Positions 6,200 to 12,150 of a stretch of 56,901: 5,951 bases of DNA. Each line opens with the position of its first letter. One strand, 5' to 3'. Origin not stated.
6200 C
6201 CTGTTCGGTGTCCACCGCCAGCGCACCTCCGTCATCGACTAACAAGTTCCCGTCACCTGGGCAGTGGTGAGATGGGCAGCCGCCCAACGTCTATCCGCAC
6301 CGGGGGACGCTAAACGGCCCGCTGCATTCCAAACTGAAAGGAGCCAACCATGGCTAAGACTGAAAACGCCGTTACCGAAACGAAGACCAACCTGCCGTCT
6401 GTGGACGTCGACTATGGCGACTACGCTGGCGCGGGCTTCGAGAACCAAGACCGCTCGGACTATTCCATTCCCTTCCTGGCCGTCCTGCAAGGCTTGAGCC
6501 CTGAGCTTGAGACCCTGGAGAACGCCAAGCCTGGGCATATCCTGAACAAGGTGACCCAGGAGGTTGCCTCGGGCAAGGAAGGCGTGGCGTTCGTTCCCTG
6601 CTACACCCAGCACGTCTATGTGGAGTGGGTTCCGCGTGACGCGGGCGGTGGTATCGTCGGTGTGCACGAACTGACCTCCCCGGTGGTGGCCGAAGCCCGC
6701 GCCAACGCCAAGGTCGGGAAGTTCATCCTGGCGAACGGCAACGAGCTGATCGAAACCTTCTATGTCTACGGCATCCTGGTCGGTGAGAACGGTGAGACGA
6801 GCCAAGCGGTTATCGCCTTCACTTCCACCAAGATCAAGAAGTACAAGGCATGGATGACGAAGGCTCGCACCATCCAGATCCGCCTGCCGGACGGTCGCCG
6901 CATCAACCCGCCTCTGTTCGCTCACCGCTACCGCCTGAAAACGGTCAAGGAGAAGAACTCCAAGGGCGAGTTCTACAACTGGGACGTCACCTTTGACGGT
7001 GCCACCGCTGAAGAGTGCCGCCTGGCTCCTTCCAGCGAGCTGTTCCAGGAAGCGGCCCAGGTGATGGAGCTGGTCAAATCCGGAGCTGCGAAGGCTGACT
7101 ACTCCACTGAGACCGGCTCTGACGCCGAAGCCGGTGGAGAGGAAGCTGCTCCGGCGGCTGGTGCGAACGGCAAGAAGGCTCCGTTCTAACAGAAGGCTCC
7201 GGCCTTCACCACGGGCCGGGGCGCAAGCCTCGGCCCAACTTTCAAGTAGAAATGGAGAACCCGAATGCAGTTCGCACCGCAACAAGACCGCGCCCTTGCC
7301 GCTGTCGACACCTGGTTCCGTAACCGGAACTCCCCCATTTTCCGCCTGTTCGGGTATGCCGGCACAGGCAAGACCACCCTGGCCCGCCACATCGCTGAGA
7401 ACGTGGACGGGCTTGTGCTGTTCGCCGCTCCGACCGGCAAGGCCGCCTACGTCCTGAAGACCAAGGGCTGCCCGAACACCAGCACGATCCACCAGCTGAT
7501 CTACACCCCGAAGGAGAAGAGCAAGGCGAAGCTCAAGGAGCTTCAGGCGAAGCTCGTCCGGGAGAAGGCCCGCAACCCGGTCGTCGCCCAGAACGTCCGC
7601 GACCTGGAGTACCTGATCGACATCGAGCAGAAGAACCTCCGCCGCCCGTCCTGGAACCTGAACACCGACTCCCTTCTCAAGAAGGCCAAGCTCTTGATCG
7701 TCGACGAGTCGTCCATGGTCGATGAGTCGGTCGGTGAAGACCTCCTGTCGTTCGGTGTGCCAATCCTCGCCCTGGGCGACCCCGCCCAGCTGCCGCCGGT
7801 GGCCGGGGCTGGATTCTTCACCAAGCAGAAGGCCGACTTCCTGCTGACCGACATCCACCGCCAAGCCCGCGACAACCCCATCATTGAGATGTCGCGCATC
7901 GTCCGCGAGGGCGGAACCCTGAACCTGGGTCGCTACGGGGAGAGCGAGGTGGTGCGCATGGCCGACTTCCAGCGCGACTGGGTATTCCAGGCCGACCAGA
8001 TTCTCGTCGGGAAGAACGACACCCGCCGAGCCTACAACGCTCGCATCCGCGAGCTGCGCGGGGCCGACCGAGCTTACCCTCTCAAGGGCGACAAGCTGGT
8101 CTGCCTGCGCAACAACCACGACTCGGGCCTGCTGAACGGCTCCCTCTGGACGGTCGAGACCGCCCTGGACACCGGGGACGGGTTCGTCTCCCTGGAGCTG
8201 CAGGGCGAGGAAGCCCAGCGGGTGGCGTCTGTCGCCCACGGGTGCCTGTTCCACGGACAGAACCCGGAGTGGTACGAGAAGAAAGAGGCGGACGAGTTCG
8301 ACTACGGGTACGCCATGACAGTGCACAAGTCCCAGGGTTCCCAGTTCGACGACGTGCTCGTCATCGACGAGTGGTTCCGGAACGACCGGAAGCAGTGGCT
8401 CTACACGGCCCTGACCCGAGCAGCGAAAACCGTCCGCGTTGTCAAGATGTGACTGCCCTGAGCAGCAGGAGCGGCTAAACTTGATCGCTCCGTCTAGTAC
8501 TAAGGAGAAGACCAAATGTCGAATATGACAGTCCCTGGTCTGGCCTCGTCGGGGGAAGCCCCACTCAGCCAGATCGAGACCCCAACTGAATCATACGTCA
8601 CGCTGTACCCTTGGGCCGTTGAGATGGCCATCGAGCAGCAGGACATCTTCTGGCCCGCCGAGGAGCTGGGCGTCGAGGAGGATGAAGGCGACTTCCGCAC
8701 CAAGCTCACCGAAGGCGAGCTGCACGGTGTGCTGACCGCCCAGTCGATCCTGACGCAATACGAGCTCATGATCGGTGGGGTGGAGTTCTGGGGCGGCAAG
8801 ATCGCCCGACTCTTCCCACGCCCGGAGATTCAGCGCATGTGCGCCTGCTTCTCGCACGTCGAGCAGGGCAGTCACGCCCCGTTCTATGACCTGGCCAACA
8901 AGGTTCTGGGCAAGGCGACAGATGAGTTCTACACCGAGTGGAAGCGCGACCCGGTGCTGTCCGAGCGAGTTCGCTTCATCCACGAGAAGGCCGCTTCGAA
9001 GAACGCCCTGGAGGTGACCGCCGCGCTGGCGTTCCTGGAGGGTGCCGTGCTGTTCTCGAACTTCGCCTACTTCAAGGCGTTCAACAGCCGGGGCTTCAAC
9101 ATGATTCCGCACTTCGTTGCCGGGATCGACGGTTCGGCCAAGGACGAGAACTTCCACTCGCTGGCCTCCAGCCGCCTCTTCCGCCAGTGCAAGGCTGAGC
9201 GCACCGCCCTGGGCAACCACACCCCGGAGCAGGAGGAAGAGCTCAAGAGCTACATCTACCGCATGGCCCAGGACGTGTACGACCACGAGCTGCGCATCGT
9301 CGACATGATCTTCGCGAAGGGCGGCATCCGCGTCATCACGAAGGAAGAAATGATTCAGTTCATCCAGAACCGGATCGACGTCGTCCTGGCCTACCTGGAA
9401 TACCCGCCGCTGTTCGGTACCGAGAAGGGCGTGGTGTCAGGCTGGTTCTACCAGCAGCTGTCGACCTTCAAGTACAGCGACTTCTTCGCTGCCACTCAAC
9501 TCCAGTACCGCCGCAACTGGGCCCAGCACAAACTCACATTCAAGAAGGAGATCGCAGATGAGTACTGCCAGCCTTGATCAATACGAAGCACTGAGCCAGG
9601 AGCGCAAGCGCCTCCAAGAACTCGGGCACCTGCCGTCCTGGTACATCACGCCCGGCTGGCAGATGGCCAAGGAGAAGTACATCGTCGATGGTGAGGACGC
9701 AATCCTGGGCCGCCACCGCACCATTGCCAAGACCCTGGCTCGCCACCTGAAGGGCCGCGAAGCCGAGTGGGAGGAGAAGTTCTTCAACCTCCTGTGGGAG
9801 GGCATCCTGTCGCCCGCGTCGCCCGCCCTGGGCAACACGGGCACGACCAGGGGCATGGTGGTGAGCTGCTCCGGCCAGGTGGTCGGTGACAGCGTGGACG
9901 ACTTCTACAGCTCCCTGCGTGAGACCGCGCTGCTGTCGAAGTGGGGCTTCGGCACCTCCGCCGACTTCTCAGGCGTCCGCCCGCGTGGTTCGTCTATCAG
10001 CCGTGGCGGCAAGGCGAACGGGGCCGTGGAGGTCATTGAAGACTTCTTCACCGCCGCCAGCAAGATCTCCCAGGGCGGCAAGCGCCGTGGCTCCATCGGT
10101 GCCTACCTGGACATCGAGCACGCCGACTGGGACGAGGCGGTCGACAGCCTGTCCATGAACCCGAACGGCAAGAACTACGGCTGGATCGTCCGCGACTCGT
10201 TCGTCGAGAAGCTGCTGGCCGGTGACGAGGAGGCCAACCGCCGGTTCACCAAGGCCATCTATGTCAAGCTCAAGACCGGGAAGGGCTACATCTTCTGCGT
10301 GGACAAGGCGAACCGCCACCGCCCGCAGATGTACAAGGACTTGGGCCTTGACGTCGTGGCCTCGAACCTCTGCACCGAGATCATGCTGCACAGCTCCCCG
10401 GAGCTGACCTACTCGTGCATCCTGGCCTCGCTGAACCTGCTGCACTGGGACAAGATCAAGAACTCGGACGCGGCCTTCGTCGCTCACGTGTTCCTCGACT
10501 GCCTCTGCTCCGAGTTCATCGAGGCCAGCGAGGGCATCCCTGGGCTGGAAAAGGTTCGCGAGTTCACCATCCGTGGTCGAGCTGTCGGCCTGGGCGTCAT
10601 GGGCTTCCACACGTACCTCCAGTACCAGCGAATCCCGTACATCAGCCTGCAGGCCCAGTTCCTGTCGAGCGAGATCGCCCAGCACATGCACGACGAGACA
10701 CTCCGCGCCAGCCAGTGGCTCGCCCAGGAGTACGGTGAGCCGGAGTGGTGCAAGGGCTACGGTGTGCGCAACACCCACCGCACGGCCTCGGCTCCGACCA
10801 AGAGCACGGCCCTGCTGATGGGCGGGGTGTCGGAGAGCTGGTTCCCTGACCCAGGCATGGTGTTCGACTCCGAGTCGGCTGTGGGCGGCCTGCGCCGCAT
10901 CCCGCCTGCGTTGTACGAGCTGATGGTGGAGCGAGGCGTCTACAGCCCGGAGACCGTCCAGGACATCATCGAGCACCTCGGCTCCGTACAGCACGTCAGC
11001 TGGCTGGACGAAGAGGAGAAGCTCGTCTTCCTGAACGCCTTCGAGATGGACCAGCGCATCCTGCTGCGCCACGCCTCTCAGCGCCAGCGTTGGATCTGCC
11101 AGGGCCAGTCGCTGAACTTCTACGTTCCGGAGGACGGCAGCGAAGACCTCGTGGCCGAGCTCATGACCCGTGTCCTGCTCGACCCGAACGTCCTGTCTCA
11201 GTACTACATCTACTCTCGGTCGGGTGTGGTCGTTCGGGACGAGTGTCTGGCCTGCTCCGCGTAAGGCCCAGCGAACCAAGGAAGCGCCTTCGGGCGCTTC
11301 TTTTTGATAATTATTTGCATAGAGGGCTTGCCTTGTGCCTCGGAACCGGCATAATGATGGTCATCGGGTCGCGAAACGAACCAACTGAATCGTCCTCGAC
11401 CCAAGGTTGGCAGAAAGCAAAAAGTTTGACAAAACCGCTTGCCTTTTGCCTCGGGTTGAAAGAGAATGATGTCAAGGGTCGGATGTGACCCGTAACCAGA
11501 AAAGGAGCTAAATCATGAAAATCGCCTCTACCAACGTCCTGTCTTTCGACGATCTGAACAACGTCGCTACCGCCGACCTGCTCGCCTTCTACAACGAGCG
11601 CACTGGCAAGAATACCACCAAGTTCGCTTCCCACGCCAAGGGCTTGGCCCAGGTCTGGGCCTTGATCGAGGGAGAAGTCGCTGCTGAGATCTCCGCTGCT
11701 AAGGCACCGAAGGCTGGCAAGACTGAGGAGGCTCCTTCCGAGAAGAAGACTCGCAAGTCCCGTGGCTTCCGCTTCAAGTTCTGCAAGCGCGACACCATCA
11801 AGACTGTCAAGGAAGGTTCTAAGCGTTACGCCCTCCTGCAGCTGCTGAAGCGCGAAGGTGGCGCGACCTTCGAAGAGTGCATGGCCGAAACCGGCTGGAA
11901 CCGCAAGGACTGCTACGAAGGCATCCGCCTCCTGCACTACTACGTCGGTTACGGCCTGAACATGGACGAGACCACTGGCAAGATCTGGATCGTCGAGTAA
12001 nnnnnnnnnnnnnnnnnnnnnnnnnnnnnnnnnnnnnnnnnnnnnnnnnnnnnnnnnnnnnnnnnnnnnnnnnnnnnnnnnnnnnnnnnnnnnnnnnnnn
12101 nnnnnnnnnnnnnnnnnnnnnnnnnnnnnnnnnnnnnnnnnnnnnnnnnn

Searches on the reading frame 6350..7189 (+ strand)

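Call 20: search_protein_families(library=pfam, proteins=[window:6350-7189:+], max_evalue=0.001)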
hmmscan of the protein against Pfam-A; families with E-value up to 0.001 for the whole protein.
window:6350-7189:+ (279 aa): 1 family
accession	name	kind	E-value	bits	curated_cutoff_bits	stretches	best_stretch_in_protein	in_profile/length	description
PF23977.1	Pam3_Gp34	-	8.5e-72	242.2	27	1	15-248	6-235/235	Pam3 phage gp34-like protein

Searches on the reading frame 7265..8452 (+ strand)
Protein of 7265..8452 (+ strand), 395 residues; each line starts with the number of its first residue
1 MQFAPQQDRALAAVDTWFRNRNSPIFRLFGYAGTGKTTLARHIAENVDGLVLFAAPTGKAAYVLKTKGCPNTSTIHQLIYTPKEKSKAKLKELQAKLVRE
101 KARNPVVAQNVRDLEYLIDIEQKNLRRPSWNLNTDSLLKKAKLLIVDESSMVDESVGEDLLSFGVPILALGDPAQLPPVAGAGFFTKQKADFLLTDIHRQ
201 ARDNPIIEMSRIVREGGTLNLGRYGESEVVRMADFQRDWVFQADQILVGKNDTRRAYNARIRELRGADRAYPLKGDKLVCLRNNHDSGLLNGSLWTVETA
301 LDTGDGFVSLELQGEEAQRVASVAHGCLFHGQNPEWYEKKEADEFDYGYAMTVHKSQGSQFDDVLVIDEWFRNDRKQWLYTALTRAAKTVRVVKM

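Call 20: search_protein_families(library=pfam, proteins=[window:7265-8452:+], max_evalue=0.001)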
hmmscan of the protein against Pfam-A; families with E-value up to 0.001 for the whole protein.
window:7265-8452:+ (395 aa): 9 families
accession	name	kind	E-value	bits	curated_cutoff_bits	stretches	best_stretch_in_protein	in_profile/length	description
PF13604.12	AAA_30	-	3.1e-22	79.7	27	1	26-232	21-188/191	AAA domain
PF13245.12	AAA_19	-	6.5e-16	59.2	25.1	1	21-179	9-132/134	AAA domain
PF13538.12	UvrD_C_2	-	9.1e-16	57.9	27.4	1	347-393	1-52/52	UvrD-like helicase C-terminal domain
PF01443.25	Viral_helicase1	-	6.5e-10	39.6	21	1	346-392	178-226/228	Viral superfamily 1 RNA helicase core domain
PF05970.20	PIF1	-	2.2e-07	31.2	25.9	0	6-88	5-85/223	PIF1-like helicase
PF13401.12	AAA_22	-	0.00011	22.9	27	1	25-161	7-105/130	AAA domain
PF01637.24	ATPase_2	-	0.00023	21.5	33.2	1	9-118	6-105/225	ATPase domain predominantly from Archaea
PF24883.2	NPHP3_N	-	0.00032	21.3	24.8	1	14-82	12-75/164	Nephrocystin 3, N-terminal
PF13191.12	AAA_16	-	0.00058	20.8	32.6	0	7-53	9-55/167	AAA ATPase domain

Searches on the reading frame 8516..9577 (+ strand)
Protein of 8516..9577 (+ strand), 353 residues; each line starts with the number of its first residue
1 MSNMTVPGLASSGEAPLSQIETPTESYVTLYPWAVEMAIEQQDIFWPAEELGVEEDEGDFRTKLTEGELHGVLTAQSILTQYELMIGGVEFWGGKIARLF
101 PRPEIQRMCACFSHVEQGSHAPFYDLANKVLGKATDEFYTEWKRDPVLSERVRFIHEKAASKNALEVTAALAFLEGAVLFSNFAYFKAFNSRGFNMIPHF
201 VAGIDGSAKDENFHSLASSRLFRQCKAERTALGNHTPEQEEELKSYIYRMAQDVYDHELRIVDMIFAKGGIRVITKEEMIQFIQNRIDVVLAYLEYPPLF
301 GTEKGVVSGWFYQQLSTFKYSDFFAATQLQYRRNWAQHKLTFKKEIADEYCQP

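Call 20: search_protein_families(library=pfam, proteins=[window:8516-9577:+], max_evalue=0.001)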
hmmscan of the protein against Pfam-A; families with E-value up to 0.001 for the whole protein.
window:8516-9577:+ (353 aa): 1 family
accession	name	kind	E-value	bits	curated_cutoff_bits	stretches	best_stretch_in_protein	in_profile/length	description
PF00268.27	Ribonuc_red_sm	-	6e-34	118.1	33.6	1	31-303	9-277/281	Ribonucleotide reductase, small chain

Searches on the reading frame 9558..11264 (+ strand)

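Call 20: search_protein_families(library=pfam, proteins=[window:9558-11264:+], max_evalue=0.001)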
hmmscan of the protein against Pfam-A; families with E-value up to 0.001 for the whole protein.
window:9558-11264:+ (568 aa): 2 families
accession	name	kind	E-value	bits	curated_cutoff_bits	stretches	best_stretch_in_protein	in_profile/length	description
PF02867.20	Ribonuc_red_lgC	-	2.5e-68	231.4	23.9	3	230-394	173-335/523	Ribonucleotide reductase, barrel domain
PF00317.26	Ribonuc_red_lgN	-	6.6e-08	33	28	1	35-99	9-77/77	Ribonucleotide reductase, all-alpha domain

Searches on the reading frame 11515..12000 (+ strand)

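Call 4: search_protein_families(library=pfam, proteins=[window:11515-12000:+], max_evalue=0.01)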
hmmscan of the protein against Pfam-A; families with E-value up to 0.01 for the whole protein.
window:11515-12000:+ (161 aa): 1 family
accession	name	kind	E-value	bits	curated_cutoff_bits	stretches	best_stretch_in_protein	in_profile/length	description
PF11994.14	DUF3489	-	1.6e-07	31.7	29.5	1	97-130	2-35/68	Protein of unknown function (DUF3489)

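Call 5: search_protein_families(library=phrogs, proteins=[window:11515-12000:+], max_evalue=0.001)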
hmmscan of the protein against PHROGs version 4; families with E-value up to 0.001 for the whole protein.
window:11515-12000:+ (161 aa): 4 families
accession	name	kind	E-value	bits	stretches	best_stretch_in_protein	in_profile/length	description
phrog_7790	-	unknown function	7.9e-69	233.4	1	1-161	67-231/258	-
phrog_27869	-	unknown function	7.1e-11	43.3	1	75-157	118-197/205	-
phrog_10315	-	unknown function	3.1e-06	28.6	1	75-129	83-137/177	-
phrog_4730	-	unknown function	0.00041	21.2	1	9-83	6-83/204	-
